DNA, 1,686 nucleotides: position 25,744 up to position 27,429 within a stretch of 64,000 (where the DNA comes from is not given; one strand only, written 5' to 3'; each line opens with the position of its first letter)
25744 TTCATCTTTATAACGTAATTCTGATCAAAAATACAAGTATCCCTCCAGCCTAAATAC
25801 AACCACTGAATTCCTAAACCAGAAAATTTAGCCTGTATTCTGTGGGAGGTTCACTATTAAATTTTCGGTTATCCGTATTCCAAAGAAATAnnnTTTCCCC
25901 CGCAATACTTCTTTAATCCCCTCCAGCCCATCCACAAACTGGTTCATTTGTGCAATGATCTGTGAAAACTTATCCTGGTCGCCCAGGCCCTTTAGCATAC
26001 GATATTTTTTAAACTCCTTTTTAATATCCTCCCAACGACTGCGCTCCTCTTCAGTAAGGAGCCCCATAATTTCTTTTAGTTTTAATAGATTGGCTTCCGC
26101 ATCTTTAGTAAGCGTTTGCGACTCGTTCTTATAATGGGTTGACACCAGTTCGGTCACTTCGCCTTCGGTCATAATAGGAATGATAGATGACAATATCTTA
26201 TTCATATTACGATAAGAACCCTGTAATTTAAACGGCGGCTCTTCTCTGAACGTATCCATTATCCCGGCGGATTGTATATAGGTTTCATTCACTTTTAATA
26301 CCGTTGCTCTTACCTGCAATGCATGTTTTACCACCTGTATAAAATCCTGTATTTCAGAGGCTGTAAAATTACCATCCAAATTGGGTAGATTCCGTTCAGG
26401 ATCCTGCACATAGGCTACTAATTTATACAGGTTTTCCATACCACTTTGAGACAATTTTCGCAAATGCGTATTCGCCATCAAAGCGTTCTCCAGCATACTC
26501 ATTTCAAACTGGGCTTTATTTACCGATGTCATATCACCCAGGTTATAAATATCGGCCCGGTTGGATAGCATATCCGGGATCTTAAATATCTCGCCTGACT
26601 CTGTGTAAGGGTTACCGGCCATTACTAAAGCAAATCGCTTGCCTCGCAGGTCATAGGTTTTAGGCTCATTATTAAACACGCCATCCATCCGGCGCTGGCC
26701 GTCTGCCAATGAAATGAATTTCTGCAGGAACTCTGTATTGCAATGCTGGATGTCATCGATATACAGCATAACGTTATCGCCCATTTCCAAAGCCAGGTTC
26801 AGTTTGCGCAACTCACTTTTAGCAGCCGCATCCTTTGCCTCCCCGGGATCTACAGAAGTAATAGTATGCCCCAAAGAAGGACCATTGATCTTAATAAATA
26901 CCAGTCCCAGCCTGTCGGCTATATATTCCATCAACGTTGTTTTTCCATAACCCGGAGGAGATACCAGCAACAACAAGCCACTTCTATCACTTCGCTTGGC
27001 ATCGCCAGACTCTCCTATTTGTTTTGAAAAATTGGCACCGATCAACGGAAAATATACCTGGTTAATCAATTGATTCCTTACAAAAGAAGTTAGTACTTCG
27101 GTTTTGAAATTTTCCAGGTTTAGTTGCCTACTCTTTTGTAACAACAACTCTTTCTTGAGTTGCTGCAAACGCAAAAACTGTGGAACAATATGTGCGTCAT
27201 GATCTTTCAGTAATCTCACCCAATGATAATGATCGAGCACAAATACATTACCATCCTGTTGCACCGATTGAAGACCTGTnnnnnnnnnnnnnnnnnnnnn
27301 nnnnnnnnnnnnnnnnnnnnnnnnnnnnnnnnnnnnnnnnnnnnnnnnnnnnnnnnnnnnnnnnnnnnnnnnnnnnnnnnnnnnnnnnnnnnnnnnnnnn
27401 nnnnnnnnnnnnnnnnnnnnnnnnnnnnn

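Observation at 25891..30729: Unusual domain architecture of the giant protein: the AAA_5 P-loop sits in the last quarter behind about 1200 aa of unknown and coiled-coil sequence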

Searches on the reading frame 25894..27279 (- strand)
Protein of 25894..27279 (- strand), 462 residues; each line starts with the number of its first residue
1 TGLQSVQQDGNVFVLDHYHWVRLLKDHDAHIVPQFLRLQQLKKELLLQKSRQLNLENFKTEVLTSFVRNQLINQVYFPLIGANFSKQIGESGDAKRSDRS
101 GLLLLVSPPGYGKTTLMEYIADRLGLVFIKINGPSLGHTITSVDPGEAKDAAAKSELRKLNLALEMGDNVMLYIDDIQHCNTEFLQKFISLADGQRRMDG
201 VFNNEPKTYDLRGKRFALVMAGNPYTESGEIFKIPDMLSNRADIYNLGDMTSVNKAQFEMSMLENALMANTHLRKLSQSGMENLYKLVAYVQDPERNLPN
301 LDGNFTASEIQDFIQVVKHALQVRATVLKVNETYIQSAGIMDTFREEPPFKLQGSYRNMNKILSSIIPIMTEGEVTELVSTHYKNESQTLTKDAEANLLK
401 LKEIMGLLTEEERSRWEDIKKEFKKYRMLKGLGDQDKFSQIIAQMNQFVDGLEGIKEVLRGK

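Call 46: predict_structure(alignment_id=A3)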
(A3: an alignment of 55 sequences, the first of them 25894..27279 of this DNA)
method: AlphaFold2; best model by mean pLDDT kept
length: 462 residues; sequences in the alignment: 55
mean_pLDDT: 82.1   pTM: 0.69
mean pLDDT of the five models: 82.1, 81.2, 78.9, 77.5, 74.8
residues with pLDDT >= 90: 175; 70-90: 211; 50-70: 56; < 50: 20
segments of 3 or more residues with pLDDT < 50: 1-8, 58-65
pLDDT, mean of each block of 10 residues (from residue 1): 44 70 87 93 86 55 50 80 78 53 82 82 88 91 92 93 91 92 88 82 90 88 74 77 79 82 84 86 91 89 91 96 94 84 83 88 94 96 87 88 96 95 80 52 65 74 53
secondary structure, 60 per line:
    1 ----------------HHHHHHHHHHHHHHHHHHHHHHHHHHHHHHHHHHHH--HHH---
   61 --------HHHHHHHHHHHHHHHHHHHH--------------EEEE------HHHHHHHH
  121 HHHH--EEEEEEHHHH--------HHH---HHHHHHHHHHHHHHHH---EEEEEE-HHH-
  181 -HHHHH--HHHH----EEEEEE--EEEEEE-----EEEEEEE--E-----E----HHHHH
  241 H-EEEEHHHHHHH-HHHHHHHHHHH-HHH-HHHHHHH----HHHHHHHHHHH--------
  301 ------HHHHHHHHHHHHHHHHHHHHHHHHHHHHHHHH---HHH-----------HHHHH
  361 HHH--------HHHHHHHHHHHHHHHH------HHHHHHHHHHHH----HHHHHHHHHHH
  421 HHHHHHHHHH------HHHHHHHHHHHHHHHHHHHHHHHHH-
elements in order: H17-52 H69-88 E103-106 H113-124 E127-132 H133-136 H151-166 E170-175 H182-186 H189-192 E197-202 E205-210 E216-222 H236-241 E243-246 H247-253 H255-265 H271-277 H282-292 H307-338 H356-363 H372-387 H394-405 H410-430 H437-461

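Call 74: fold_search(model_id=the predicted structure, library=pdb)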
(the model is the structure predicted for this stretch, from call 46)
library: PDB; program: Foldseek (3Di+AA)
matches with E <= 10: 1611; with E <= 0.001: 837
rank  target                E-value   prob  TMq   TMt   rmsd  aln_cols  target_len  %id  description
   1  8efv_B                2.3e-07  1.00  0.26  0.35   9.3       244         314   20  Structure of single homo-hexameric Holliday junction ATP-dependent DNA helicase RuvB motor (released 2023-05-10)
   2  9gjw_7                4.8e-07  1.00  0.26  0.20  21.9       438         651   15  OCCM maturation intermediate stalled with an Arginine Finger mutation in Mcm2 (released 2025-03-05)
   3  7pbl_D                6.2e-07  1.00  0.23  0.33  10.0       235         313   18  RuvAB branch migration motor complexed to the Holliday junction - RuvB AAA+ state s1 [t2 dataset] (released 2022-09-14)
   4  7pbl_C                6.2e-07  1.00  0.25  0.36  10.1       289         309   18  RuvAB branch migration motor complexed to the Holliday junction - RuvB AAA+ state s1 [t2 dataset] (released 2022-09-14)
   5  9e2z_4                8.4e-07  1.00  0.26  0.21  19.4       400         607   13  Cryo-EM structure of human CMG helicase stalled at G4-containing DNA template (released 2025-03-26)
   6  8s0a_2                8.9e-07  1.00  0.27  0.19  21.4       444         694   13  H. sapiens MCM2-7 hexamer bound to double stranded DNA (released 2024-10-02)
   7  7x5b                  1.2e-06  1.00  0.24  0.34   8.7       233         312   16  Crystal structure of RuvB (released 2023-03-08)
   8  9qh7_E                1.3e-06  1.00  0.25  0.44  10.6       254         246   15  NorQ in complex with NorD VWA domain steep staircase subset 1 from Paracoccus denitrificans (released 2026-03-25)
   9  9nuk_A                1.3e-06  1.00  0.27  0.22  19.7       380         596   15  SsoPfMCM:DNA class 2a from merged particles (released 2026-03-25)
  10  8efv_A                1.4e-06  1.00  0.25  0.35   9.7       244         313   22  Structure of single homo-hexameric Holliday junction ATP-dependent DNA helicase RuvB motor (released 2023-05-10)
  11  9qh4_F                1.4e-06  1.00  0.23  0.40  12.2       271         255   16  NorQ hexamer from Paracoccus denitrificans (released 2026-03-25)
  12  9qhf_E                1.7e-06  1.00  0.24  0.42  10.8       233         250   18  NorQD complex state 3 from Jhaorihella thermophila (released 2026-03-25)
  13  9qhd_B                1.7e-06  1.00  0.27  0.44  14.3       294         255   15  NorQD complex state 1 from Jhaorihella thermophila (released 2026-03-25)
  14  9qh8_A                1.7e-06  1.00  0.27  0.43  13.8       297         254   15  reduced NorQ-NorD VWA domain complex from Paracoccus denitrificans (released 2026-03-25)
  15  8b9a_6                1.9e-06  1.00  0.25  0.19  19.7       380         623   13  S. cerevisiae replisome + Ctf4, bound by pol alpha primase. Complex engaged with a fork DNA substrate containing a 60  (released 2023-08-09)
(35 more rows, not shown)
